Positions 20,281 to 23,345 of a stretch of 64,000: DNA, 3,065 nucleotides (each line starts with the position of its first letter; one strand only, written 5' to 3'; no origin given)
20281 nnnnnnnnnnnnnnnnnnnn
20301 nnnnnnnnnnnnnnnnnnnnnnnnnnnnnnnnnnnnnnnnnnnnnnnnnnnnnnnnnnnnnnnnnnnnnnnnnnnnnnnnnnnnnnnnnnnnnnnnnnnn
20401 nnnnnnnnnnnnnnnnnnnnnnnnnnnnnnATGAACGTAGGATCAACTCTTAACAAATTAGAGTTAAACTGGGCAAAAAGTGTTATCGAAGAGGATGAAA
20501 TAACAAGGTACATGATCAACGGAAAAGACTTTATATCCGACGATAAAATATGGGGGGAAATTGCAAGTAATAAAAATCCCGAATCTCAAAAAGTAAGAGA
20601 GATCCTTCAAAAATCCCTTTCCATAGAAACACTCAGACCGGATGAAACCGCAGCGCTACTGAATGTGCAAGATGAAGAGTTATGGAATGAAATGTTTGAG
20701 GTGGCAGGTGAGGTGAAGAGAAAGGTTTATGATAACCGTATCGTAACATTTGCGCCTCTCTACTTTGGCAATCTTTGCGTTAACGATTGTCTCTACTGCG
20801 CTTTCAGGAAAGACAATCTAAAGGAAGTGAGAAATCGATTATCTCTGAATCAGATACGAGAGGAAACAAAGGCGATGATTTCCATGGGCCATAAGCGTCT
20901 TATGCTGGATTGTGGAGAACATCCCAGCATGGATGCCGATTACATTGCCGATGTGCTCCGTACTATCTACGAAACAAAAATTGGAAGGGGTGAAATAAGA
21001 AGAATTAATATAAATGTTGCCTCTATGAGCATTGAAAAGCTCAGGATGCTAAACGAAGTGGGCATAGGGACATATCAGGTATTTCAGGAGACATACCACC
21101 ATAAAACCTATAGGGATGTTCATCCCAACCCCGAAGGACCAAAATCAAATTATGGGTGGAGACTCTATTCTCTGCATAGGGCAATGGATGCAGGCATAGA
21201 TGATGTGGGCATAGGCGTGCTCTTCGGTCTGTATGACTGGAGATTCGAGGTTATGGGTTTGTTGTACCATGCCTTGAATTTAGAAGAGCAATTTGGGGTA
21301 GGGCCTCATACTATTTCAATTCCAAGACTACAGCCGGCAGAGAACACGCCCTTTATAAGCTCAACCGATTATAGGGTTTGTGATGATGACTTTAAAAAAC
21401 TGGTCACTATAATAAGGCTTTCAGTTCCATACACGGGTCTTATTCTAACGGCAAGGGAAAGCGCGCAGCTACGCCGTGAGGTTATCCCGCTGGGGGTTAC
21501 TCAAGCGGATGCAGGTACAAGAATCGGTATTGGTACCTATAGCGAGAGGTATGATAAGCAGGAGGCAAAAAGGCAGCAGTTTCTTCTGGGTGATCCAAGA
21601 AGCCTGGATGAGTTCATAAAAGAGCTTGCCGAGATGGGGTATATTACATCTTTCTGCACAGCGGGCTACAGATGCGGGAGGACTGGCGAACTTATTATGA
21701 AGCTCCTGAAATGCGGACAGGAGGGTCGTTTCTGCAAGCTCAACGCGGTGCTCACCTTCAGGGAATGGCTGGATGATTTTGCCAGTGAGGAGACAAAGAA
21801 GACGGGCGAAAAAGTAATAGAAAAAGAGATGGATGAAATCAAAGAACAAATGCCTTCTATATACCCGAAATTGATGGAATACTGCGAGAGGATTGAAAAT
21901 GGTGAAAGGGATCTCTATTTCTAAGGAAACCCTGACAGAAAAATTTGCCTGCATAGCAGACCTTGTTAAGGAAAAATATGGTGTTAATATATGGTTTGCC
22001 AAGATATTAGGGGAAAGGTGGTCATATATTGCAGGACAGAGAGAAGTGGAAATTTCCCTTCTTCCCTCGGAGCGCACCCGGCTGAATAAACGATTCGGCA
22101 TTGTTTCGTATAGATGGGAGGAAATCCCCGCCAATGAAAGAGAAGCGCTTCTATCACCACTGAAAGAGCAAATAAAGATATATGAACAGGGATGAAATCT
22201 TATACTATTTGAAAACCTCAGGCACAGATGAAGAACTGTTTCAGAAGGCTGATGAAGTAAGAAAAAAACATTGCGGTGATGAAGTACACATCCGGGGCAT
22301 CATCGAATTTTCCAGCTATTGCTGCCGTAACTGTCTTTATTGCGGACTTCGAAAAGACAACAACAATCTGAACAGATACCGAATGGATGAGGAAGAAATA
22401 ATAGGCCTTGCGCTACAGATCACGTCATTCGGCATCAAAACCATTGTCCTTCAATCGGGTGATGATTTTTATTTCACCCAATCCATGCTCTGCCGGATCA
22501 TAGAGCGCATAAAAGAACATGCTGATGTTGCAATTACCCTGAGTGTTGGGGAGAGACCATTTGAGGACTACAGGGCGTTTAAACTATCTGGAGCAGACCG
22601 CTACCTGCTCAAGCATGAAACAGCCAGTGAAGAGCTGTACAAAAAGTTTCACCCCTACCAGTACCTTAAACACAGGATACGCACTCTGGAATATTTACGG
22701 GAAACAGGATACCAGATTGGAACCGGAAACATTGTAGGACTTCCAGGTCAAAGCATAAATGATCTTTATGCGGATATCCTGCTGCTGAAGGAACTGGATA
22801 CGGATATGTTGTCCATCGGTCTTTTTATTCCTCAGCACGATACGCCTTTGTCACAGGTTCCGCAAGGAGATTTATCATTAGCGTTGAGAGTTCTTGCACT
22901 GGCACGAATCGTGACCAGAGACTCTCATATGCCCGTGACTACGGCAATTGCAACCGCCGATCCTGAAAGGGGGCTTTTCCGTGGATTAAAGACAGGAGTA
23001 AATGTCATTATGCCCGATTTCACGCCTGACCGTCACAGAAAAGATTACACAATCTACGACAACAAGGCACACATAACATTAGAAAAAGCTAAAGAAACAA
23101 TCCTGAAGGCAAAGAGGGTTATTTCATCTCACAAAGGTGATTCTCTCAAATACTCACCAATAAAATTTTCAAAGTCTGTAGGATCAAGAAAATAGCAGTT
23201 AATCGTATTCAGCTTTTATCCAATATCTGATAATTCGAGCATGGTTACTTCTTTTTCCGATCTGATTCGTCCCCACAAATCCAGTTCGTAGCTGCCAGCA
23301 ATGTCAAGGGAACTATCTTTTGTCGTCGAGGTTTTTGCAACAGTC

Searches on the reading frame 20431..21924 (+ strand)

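Call 50: search_protein_families(library=pfam, proteins=[window:20431-21924:+], max_evalue=0.00001)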
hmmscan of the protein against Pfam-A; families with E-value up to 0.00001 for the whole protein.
window:20431-21924:+ (497 aa): 2 families
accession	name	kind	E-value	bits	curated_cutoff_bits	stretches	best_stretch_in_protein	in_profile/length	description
PF06968.18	BATS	-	2.9e-17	63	22.2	1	296-404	1-87/88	Biotin and Thiamin Synthesis associated domain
PF04055.27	Radical_SAM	-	7e-15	56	29.5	1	111-266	2-153/166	Radical SAM superfamily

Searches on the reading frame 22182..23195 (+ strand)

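Call 50: search_protein_families(library=pfam, proteins=[window:22182-23195:+], max_evalue=0.00001)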
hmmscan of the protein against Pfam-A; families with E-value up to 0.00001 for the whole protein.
window:22182-23195:+ (337 aa): 1 family
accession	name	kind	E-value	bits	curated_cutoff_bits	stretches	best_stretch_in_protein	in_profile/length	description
PF04055.27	Radical_SAM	-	4.1e-19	69.8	29.5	1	41-198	1-162/166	Radical SAM superfamily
